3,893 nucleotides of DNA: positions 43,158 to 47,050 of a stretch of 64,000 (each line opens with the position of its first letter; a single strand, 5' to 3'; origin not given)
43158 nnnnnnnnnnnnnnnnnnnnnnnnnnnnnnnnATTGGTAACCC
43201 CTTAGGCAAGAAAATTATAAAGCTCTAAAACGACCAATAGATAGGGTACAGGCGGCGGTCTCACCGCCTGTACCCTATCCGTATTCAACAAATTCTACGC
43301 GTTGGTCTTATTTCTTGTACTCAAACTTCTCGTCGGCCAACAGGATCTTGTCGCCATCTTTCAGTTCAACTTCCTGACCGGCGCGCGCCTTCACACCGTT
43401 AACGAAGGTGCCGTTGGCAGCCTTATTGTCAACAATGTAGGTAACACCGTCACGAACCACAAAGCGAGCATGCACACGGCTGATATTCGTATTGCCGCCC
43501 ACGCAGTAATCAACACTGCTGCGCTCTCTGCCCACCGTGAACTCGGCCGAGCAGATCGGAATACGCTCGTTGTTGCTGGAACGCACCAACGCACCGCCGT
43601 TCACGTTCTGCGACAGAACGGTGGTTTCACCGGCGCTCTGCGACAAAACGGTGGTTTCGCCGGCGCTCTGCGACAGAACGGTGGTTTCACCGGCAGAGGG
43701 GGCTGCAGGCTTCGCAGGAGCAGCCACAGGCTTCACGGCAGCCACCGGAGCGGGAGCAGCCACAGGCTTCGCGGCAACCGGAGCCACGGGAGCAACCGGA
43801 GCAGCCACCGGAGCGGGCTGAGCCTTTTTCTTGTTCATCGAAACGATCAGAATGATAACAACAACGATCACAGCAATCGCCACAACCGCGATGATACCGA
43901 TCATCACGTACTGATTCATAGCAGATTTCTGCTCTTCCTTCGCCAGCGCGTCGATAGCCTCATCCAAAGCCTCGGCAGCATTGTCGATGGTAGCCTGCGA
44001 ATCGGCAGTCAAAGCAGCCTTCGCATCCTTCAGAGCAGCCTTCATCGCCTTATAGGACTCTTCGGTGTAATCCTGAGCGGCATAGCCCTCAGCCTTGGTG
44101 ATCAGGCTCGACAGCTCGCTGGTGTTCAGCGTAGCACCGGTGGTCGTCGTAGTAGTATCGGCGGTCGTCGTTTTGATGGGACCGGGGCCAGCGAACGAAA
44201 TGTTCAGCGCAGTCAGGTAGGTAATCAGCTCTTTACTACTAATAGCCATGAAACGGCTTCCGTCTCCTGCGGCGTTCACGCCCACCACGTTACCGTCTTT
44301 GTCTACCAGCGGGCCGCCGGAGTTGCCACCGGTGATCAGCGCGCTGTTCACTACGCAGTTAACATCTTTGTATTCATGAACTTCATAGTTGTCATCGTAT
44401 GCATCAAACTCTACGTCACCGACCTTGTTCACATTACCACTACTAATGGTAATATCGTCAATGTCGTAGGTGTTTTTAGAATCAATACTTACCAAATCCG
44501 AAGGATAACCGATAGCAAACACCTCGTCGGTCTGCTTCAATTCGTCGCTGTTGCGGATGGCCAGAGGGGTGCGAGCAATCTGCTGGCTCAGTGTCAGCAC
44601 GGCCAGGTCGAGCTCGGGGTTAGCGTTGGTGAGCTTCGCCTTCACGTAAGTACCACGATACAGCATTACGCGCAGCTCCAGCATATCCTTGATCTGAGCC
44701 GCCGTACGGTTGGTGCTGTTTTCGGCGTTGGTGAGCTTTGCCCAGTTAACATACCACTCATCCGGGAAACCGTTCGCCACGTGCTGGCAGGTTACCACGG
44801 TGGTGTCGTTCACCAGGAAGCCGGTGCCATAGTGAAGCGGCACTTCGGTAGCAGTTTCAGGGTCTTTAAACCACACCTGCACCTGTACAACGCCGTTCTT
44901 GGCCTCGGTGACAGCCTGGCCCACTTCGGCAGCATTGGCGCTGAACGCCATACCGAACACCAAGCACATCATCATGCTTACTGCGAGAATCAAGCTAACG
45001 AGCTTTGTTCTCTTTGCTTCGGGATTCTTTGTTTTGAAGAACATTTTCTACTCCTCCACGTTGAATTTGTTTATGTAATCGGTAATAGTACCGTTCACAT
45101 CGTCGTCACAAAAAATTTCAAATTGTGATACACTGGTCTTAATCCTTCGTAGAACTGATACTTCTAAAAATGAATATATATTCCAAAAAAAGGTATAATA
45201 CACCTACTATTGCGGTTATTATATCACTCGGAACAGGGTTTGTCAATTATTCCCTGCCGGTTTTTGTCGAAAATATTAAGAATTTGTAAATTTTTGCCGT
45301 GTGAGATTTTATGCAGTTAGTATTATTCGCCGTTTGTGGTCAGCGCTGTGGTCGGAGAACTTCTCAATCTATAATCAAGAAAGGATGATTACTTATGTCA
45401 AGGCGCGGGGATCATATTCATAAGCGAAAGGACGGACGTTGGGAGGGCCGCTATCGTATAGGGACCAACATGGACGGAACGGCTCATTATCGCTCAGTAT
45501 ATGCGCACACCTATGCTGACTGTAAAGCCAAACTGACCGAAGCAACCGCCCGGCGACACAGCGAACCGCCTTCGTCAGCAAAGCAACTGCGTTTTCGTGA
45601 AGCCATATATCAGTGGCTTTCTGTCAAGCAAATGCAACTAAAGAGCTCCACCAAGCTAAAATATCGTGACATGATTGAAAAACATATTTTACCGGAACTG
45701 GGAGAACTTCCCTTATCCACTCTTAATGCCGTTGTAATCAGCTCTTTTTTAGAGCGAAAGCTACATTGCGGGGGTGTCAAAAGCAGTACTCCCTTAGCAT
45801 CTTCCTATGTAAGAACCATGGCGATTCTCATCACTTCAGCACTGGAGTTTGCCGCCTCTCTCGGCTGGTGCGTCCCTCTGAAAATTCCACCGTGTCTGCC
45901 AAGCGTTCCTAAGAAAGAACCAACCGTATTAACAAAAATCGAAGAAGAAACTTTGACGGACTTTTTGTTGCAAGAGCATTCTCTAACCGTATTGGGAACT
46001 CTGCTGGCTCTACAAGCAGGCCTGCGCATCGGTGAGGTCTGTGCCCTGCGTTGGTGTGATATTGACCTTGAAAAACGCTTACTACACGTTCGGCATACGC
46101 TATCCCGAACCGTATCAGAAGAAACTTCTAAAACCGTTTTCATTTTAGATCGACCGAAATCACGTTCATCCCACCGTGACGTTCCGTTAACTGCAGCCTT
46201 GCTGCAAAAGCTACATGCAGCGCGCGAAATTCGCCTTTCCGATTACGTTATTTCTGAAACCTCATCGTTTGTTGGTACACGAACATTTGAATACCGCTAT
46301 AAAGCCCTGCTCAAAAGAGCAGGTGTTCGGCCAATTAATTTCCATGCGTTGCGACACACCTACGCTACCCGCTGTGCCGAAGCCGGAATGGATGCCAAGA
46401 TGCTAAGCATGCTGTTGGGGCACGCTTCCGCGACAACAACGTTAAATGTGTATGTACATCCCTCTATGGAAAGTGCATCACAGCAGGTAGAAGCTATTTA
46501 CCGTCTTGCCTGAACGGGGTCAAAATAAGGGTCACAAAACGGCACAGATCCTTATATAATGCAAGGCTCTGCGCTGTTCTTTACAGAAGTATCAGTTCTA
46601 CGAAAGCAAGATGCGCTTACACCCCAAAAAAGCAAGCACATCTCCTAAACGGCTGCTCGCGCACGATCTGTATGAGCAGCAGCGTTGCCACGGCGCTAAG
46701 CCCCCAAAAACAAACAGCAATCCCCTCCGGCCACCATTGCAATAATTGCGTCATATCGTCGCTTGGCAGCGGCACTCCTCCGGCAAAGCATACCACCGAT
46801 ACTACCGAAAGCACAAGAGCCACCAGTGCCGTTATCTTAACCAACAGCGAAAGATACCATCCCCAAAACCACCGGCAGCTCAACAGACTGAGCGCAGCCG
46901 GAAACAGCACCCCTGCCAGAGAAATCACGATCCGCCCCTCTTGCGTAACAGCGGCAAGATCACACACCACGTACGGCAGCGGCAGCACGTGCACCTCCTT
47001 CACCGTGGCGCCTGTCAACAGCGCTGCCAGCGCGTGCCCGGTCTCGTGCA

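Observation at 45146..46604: Tyrosine recombinase gene bracketed by perfect 20-bp inverted repeats beside the kinase/giant-adhesin operon: candidate Hin-style invertible switch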

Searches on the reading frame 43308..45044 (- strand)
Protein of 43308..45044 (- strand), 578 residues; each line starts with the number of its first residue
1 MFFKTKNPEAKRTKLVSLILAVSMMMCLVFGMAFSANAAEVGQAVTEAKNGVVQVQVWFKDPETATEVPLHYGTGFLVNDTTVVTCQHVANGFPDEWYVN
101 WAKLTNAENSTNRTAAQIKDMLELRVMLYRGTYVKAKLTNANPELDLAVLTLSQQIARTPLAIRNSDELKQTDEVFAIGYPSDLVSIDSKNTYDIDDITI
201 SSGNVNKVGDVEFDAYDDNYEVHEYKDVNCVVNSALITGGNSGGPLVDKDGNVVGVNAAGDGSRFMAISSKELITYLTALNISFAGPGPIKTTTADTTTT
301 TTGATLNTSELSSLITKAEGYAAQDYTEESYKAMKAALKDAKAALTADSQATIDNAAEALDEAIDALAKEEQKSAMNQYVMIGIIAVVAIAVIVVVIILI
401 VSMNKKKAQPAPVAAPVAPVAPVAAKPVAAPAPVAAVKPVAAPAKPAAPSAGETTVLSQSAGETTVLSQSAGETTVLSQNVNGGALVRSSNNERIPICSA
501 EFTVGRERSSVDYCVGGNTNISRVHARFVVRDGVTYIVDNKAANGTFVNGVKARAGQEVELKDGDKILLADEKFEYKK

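Call 5: search_protein_families(library=pfam, proteins=[window:43308-45044:-])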
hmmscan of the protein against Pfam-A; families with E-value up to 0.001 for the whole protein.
window:43308-45044:- (578 aa): 7 families
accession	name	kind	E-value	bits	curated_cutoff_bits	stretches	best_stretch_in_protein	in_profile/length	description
PF13365.12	Trypsin_2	-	5.6e-25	89.2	27.6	1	73-256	1-144/144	Trypsin-like peptidase domain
PF00498.31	FHA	-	6.6e-15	55.7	20.7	1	503-569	2-66/67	FHA domain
PF00089.32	Trypsin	-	1.6e-11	44.9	20.6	1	64-262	23-200/220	Trypsin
PF10459.15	Peptidase_S46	-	3.5e-05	23.1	22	1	189-259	569-652/698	Peptidase S46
PF02009.21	RIFIN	-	4.8e-05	23.9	32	1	304-407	211-313/327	Rifin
PF06024.17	Orf78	-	0.00045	20.9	29.4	1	333-406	18-90/101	Orf78 (ac78)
PF16697.10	Yop-YscD_cpl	-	0.00098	19.8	33.2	0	494-567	11-81/94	Inner membrane component of T3SS, cytoplasmic domain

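Call 75: find_encoding_contigs(protein=window:43308-45044:-, flank=3000, max_places=10)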
Protein window:43308-45044:- (578 aa): 9 contigs read that carry it; 2 places shown.
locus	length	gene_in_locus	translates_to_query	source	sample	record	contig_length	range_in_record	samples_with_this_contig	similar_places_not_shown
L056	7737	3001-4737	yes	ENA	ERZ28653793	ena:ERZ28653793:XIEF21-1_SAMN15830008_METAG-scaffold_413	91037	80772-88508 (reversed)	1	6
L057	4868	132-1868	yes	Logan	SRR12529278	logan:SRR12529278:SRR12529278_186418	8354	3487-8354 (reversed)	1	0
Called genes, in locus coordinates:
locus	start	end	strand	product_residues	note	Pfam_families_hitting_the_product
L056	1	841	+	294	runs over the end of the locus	PF02311:AraC_binding (weak), PF12833:HTH_18, PF00165:HTH_AraC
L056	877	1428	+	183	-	-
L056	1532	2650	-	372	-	PF14659:Phage_int_SAM_3, PF00589:Phage_integrase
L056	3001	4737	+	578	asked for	PF00089:Trypsin, PF13365:Trypsin_2, PF00498:FHA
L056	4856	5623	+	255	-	PF13672:PP2C_2 (weak)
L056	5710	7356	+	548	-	PF00069:Pkinase, PF07714:PK_Tyr_Ser-Thr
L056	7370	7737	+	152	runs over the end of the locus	-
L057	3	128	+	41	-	?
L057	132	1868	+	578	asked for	PF00089:Trypsin, PF13365:Trypsin_2, PF00498:FHA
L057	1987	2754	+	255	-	PF13672:PP2C_2 (weak)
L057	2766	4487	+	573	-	PF00069:Pkinase, PF07714:PK_Tyr_Ser-Thr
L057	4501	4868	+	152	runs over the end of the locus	-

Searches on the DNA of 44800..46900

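Call 73: search_rna_families(source=window, start=44800, end=46900, threshold=evalue, max_evalue=1)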
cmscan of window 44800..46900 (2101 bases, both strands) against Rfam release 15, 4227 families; matches with E-value up to 1: 0.
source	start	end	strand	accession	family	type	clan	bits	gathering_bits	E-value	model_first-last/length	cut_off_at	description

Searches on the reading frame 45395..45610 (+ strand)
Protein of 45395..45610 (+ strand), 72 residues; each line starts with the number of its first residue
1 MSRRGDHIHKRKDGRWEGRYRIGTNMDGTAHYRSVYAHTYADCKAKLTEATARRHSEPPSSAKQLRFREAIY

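Call 56: search_protein_families(library=pfam, proteins=[window:45395-45610:+], max_evalue=10)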
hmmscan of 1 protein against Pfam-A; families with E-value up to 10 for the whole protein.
window:45395-45610:+ (72 aa): 0 families
